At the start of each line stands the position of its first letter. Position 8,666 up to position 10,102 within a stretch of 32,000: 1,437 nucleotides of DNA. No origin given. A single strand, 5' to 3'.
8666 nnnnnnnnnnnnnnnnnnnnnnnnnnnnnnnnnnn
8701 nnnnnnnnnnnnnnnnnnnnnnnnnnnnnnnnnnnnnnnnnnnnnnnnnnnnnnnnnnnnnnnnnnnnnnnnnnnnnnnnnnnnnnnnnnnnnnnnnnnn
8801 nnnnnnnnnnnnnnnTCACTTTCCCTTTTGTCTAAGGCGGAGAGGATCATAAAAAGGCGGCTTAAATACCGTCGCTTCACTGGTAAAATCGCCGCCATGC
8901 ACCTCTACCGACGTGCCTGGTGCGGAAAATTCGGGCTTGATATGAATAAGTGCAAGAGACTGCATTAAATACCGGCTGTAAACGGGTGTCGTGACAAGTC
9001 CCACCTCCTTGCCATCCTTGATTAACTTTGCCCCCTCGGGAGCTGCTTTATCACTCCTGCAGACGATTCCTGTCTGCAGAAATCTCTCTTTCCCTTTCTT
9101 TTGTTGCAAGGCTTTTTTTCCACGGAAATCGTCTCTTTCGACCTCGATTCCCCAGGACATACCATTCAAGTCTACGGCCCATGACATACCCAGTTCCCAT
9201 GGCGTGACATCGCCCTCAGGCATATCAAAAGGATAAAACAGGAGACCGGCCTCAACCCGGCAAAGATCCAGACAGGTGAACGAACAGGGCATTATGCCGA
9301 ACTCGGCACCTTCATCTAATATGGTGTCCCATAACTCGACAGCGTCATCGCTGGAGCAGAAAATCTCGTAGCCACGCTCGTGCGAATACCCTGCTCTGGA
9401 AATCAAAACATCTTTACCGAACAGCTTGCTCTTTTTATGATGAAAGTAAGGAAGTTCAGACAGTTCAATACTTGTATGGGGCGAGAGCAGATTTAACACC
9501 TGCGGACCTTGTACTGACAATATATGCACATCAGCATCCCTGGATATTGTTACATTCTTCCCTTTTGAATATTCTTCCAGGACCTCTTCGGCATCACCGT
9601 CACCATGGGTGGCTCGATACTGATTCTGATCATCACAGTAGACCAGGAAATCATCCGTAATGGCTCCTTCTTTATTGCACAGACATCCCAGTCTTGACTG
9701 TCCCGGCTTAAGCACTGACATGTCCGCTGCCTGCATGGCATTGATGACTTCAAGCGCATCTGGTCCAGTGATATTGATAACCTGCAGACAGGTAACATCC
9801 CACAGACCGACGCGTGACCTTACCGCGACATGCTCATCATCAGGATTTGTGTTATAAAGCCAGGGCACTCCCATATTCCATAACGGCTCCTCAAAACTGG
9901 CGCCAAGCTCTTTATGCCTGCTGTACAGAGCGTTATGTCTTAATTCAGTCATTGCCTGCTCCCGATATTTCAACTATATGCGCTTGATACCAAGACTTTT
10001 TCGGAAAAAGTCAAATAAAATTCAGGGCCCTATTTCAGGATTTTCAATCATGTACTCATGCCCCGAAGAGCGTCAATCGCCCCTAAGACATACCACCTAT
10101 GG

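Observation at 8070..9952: Translationally coupled GcvT-like / FNR-like pair as a candidate for the missing dimethylamine step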

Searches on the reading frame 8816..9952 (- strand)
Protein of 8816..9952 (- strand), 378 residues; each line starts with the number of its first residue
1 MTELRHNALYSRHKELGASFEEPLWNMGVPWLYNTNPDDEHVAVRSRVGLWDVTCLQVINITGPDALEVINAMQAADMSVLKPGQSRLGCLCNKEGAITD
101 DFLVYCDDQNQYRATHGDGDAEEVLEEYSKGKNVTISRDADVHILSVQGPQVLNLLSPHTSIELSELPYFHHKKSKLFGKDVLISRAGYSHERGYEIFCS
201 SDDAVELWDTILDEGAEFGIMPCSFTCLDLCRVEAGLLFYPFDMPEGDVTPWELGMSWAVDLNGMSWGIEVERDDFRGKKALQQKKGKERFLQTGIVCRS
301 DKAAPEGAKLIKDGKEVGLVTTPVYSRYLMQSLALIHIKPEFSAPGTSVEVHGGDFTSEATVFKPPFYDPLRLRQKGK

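Call 7: search_protein_families(library=pfam, proteins=[window:8816-9952:-])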
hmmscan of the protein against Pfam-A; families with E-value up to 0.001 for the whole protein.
window:8816-9952:- (378 aa): 2 families
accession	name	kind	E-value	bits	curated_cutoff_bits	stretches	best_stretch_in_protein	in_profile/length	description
PF01571.26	GCV_T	-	6e-64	216.2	25.6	1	9-259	1-255/255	Aminomethyltransferase folate-binding domain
PF08669.17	GCV_T_C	-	1.7e-12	47.5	25.9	1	295-369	5-80/80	Glycine cleavage T-protein C-terminal barrel domain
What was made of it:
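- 8816..9952 (-): GcvT-family, DmmD-like tetrahydrofolate-binding protein (378 aa) and first gene of the operon. Proposed acceptor of the formaldehyde unit released by TMADH. Pfam GCV_T 6e-64 and GCV_T_C 1.7e-12 (call 7).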

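Call 8: search_protein_families(library=ncbifam, proteins=[window:8816-9952:-])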
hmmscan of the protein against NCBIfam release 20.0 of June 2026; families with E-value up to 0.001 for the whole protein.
window:8816-9952:- (378 aa): 8 families
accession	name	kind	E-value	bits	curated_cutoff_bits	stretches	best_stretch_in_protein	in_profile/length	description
NF001567.0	PRK00389.1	subfamily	1e-64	218.8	300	1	3-369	2-354/359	glycine cleavage system aminomethyltransferase GcvT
TIGR00528.1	gcvT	equivalog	2.5e-56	191.2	235.85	1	5-368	2-360/362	glycine cleavage system aminomethyltransferase GcvT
NF053776.1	TmaoDeMthMsil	equivalog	4.7e-55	187.4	1100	1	6-376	387-762/763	trimethylamine N-oxide demethylase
TIGR01372.1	soxA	subfamily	2.8e-41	141.3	1164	1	5-376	608-995/996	sarcosine oxidase subunit alpha family protein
NF010093.0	PRK13579.1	equivalog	8e-39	133.5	459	1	3-368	8-364/371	glycine cleavage system aminomethyltransferase GcvT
NF009133.0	PRK12486.1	equivalog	1e-36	126.7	410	1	27-365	35-366/369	dimethylsulfoniopropionate demethylase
NF047633.1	SyrngDmethDesA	equivalog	2.4e-13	49.4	800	1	28-237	28-249/453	syringate O-demethylase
NF047885.1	VanMgalDeMLigM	equivalog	6.8e-11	41.8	580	1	39-238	37-251/461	vanillate/3-O-methylgallate O-demethylase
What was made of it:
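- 8816..9952 (-): Below the NCBIfam GcvT cut-offs: 218.8 bits against 300, and 191.2 against 235.85 (call 8).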

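Call 13: search_solved_structures(query=window:8816-9952:-, max_evalue=1e-10)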
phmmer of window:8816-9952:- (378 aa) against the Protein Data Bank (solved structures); distinct sequences matched with E-value up to 1e-10: 18.
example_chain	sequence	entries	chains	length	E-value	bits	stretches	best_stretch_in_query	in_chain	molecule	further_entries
1yx2_A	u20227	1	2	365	5.3e-48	167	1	4-368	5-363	Aminomethyltransferase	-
1woo_A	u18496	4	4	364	5.5e-43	150.5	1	6-369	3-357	Aminomethyltransferase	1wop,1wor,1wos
9q5a_A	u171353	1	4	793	5.1e-37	130.8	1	33-375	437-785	Trimethylamine N-oxide Demethylase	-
9q59_A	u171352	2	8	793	5.1e-37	130.8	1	33-375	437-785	trimethylamine N-oxide demethylase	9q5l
1v5v_A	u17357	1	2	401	3.9e-36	127.9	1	9-372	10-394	aminomethyltransferase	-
1wsr_A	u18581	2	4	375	2.3e-27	99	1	4-368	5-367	Aminomethyltransferase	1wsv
1vlo_A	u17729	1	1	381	3.3e-23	85.4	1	6-352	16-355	Aminomethyltransferase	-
3a8i_A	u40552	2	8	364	3.3e-23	85.3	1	7-352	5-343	Aminomethyltransferase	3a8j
3a8k_A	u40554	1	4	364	1.6e-22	83.1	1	7-352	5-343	Aminomethyltransferase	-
3gir_A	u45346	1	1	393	1.2e-21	80.2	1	4-349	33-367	Aminomethyltransferase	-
3tfh_A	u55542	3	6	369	2.8e-21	79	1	26-360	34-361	GcvT-like Aminomethyltransferase protein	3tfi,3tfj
5l46_A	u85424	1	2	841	3.6e-21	78.6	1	39-367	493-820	Dimethylglycine dehydrogenase, mitochondrial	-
2gag_A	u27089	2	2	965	5.6e-21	78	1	5-374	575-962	heterotetrameric sarcosine oxidase alpha-subunit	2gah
1vrq_A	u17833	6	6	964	7e-20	74.4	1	5-261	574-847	Sarcosine oxidase alpha subunit | Subunit alpha of sarcosine oxidase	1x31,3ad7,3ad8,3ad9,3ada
4pab_A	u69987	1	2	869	2e-19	72.9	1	39-374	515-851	Dimethylglycine dehydrogenase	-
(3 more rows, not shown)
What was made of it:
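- Closest known: Fused GcvT-like domains of amine-oxidising enzymes: TMAO demethylase Tdm. Same: Clear sequence similarity: Tdm 5e-37; NCBIfam Tdm model 187 bits over the C-terminal half (calls 8, 13).
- The best solved-structure matches are bacterial T proteins: 1yx2 at 5e-48 and 1woo at 5.5e-43 (call 13).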

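Call 28: find_homologous_proteins(query=window:8816-9952:-, max_evalue=1e-40)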
Query window:8816-9952:- (378 aa): 1110 proteins with E <= 1e-40 among 2721 candidates; the best 120 are listed.
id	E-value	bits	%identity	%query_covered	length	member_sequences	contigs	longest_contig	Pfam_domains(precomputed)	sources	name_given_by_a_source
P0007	1.3e-261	885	100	100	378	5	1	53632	PF01571.27,PF08669.18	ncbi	-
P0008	1.1e-225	767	84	100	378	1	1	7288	PF01571.27,PF08669.18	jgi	-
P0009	1.2e-213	727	81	100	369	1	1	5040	PF01571.27,PF08669.18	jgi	-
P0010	6.5e-212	721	79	100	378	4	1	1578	PF01571.27,PF08669.18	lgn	-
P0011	2.2e-190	651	73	100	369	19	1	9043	PF01571.27,PF08669.18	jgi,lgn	jgi:aminomethyltransferase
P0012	5.6e-187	639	72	100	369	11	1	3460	PF01571.27,PF08669.18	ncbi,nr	ncbi:MAG: aminomethyl transferase family protein [Gammaproteobacteria bacterium]|nr:aminomethyl tran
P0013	2.3e-183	627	71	100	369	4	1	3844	PF01571.27,PF08669.18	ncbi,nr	ncbi:MAG: aminomethyltransferase family protein [Pseudomonadota bacterium]|nr:aminomethyltransferase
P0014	9.1e-183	626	71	100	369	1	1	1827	PF01571.27,PF08669.18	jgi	jgi:aminomethyltransferase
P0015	1.4e-182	625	70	100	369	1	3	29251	PF01571.27,PF08669.18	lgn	-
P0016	2.8e-182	624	70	99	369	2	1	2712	PF01571.27,PF08669.18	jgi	jgi:aminomethyltransferase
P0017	6.8e-182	623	70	100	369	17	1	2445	PF01571.27,PF08669.18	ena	-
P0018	3.0e-181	621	71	100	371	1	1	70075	PF01571.27,PF08669.18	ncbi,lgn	ncbi:MAG: aminomethyltransferase family protein [Gammaproteobacteria bacterium]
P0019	3.8e-181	620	69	100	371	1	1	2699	PF01571.27,PF08669.18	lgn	-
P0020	4.8e-180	617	69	100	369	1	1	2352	PF01571.27,PF08669.18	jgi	jgi:aminomethyltransferase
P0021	7.1e-180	616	69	100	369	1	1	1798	PF01571.27,PF08669.18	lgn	-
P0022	1.2e-178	612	68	100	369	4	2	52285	PF01571.27,PF08669.18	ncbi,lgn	ncbi:MAG: aminomethyltransferase family protein [Gammaproteobacteria bacterium]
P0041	6.2e-125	435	51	98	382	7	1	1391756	PF01571.27,PF08669.18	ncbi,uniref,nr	ncbi:aminomethyltransferase family protein [Methylophaga sp. OBS1]|uniref:aminomethyltransferase fam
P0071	3.0e-119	416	50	98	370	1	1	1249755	PF01571.27,PF08669.18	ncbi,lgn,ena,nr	ncbi:aminomethyltransferase [Methylophilaceae bacterium]|nr:aminomethyltransferase [Methylophilaceae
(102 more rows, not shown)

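Call 33: find_encoding_contigs(protein=P0007, flank=10000, max_places=2)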
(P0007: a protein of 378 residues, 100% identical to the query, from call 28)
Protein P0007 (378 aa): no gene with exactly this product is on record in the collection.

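Call 34: list_cluster_members(proteins=[P0007, P0001, P0018, P0022, P0012, P0130, P0132])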
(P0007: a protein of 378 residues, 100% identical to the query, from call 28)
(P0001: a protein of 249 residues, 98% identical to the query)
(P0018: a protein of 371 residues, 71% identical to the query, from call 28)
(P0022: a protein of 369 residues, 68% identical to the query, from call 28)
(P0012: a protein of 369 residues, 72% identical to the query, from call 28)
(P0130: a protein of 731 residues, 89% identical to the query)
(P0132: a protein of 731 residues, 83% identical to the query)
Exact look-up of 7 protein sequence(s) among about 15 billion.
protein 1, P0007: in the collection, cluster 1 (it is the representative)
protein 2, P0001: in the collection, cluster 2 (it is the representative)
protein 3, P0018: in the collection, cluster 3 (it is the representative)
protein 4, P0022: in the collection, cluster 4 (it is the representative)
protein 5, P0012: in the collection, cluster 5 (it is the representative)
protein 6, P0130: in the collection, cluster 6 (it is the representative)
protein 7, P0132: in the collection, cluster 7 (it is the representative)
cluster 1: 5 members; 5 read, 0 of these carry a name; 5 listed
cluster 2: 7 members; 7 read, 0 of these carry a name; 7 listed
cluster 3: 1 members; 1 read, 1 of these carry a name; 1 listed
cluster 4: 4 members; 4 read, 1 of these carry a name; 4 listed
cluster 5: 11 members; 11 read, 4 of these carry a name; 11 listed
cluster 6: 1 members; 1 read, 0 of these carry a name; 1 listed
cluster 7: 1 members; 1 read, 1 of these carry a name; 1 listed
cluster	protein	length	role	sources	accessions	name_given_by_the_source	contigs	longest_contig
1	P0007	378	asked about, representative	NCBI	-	-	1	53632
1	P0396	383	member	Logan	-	-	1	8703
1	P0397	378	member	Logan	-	-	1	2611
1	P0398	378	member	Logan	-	-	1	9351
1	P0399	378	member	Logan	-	-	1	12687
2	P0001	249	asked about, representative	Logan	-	-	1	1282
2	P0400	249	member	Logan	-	-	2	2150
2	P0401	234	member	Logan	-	-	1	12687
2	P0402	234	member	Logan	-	-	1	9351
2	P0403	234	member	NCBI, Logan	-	-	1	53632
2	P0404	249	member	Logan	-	-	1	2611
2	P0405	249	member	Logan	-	-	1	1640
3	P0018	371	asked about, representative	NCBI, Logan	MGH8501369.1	MAG: aminomethyltransferase family protein [Gammaproteobacteria bacterium]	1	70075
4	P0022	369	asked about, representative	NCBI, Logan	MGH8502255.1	MAG: aminomethyltransferase family protein [Gammaproteobacteria bacterium]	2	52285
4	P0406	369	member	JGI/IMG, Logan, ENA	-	-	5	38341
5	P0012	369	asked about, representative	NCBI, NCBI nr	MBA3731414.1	MAG: aminomethyl transferase family protein [Gammaproteobacteria bacterium] | aminomethyl transferase family protein [Gammaproteobacteria bacterium]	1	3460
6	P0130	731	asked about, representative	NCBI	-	-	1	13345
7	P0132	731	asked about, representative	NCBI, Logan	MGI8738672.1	MAG: FAD-dependent oxidoreductase [Gammaproteobacteria bacterium]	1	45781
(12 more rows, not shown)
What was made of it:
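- Checked: One public gene call starts at Met16 (234 aa) and others at the GTG (249 aa) (call 34).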

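Call 43: find_encoding_contigs(protein=P0071, flank=10000, max_places=1)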
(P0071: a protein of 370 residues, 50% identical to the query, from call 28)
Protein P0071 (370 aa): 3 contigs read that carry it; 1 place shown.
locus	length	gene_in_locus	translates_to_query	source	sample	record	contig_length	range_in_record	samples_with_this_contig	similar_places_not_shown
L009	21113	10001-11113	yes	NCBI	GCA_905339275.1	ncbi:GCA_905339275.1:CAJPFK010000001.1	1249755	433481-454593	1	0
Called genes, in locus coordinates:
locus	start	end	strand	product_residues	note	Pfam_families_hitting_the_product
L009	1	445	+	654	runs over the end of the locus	PF00009:GTP_EFTU (faint), PF00350:Dynamin_N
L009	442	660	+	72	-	PF03597:FixS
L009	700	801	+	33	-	-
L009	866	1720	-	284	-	PF00140:Sigma70_r1_2, PF04542:Sigma70_r2, PF04545:Sigma70_r4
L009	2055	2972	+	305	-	PF00126:HTH_1, PF03466:LysR_substrate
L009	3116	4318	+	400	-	PF00389:2-Hacid_dh, PF02826:2-Hacid_dh_C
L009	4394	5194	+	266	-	PF02602:HEM4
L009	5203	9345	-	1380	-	PF04879:Molybdop_Fe4S4 (weak), PF00384:Molybdopterin, PF01568:Molydop_binding, PF00258:Flavodoxin_1, PF00667:FAD_binding_1, PF00175:NAD_binding_1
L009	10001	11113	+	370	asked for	PF01571:GCV_T, PF08669:GCV_T_C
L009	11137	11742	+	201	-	PF22290:DmmA-like_N, PF22289:DmmA-like_C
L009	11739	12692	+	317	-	PF22290:DmmA-like_N, PF00111:Fer2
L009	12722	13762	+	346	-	PF11927:HODM_asu-like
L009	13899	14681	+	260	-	PF09694:Gcw_chp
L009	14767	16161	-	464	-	PF13188:PAS_8 (faint), PF13426:PAS_9 (weak), PF14598:PAS_11 (faint), PF00989:PAS, PF08448:PAS_4 (weak), PF13426:PAS_9, PF08447:PAS_3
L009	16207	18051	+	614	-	PF07730:HisKA_3, PF02518:HATPase_c (weak)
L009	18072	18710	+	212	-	PF00072:Response_reg, PF00196:GerE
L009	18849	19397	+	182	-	PF08714:Fae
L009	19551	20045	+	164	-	PF05962:HutD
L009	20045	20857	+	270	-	PF05013:FGase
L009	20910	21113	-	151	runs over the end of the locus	PF00583:Acetyltransf_1, PF13673:Acetyltransf_10 (weak), PF13508:Acetyltransf_7, PF24553:Rv0428c_C (weak)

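Call 44: find_encoding_contigs(protein=P0041, flank=10000, max_places=1)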
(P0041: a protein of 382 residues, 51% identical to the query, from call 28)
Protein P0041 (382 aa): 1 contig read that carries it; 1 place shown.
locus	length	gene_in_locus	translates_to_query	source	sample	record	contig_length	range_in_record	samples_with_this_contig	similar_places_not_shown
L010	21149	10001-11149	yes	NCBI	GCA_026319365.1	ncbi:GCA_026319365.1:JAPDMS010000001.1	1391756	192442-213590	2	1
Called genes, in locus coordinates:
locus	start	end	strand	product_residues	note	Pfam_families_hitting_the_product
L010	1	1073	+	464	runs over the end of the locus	PF00324:AA_permease, PF13520:AA_permease_2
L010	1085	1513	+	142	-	PF00582:Usp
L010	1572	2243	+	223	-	-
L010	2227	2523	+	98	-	-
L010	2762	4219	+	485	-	-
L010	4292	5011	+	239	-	PF09694:Gcw_chp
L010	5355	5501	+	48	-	-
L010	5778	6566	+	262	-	PF02649:GCHY-1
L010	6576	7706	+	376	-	PF00926:DHBP_synthase, PF00925:GTP_cyclohydro2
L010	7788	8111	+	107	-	PF00893:Multi_Drug_Res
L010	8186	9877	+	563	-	PF00324:AA_permease, PF13520:AA_permease_2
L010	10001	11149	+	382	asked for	PF01571:GCV_T, PF08669:GCV_T_C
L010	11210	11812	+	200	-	PF22290:DmmA-like_N, PF22289:DmmA-like_C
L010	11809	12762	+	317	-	PF22290:DmmA-like_N, PF00175:NAD_binding_1 (weak), PF00111:Fer2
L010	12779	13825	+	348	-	PF11927:HODM_asu-like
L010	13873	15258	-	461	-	PF13188:PAS_8 (faint), PF13426:PAS_9 (weak), PF14598:PAS_11 (faint), PF00989:PAS, PF08448:PAS_4, PF13426:PAS_9, PF08447:PAS_3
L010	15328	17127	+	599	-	PF07730:HisKA_3, PF02518:HATPase_c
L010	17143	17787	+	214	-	PF00072:Response_reg, PF00196:GerE, PF08281:Sigma70_r4_2 (weak), PF13412:HTH_24 (weak)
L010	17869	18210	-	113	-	PF06249:EutQ, PF05899:Cupin_3 (weak)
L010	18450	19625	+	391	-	PF01053:Cys_Met_Meta_PP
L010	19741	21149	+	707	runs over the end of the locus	PF04879:Molybdop_Fe4S4 (weak), PF00384:Molybdopterin, PF01568:Molydop_binding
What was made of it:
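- Its nearest neighbours outside that clade are DmmD proteins (calls 43, 44).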
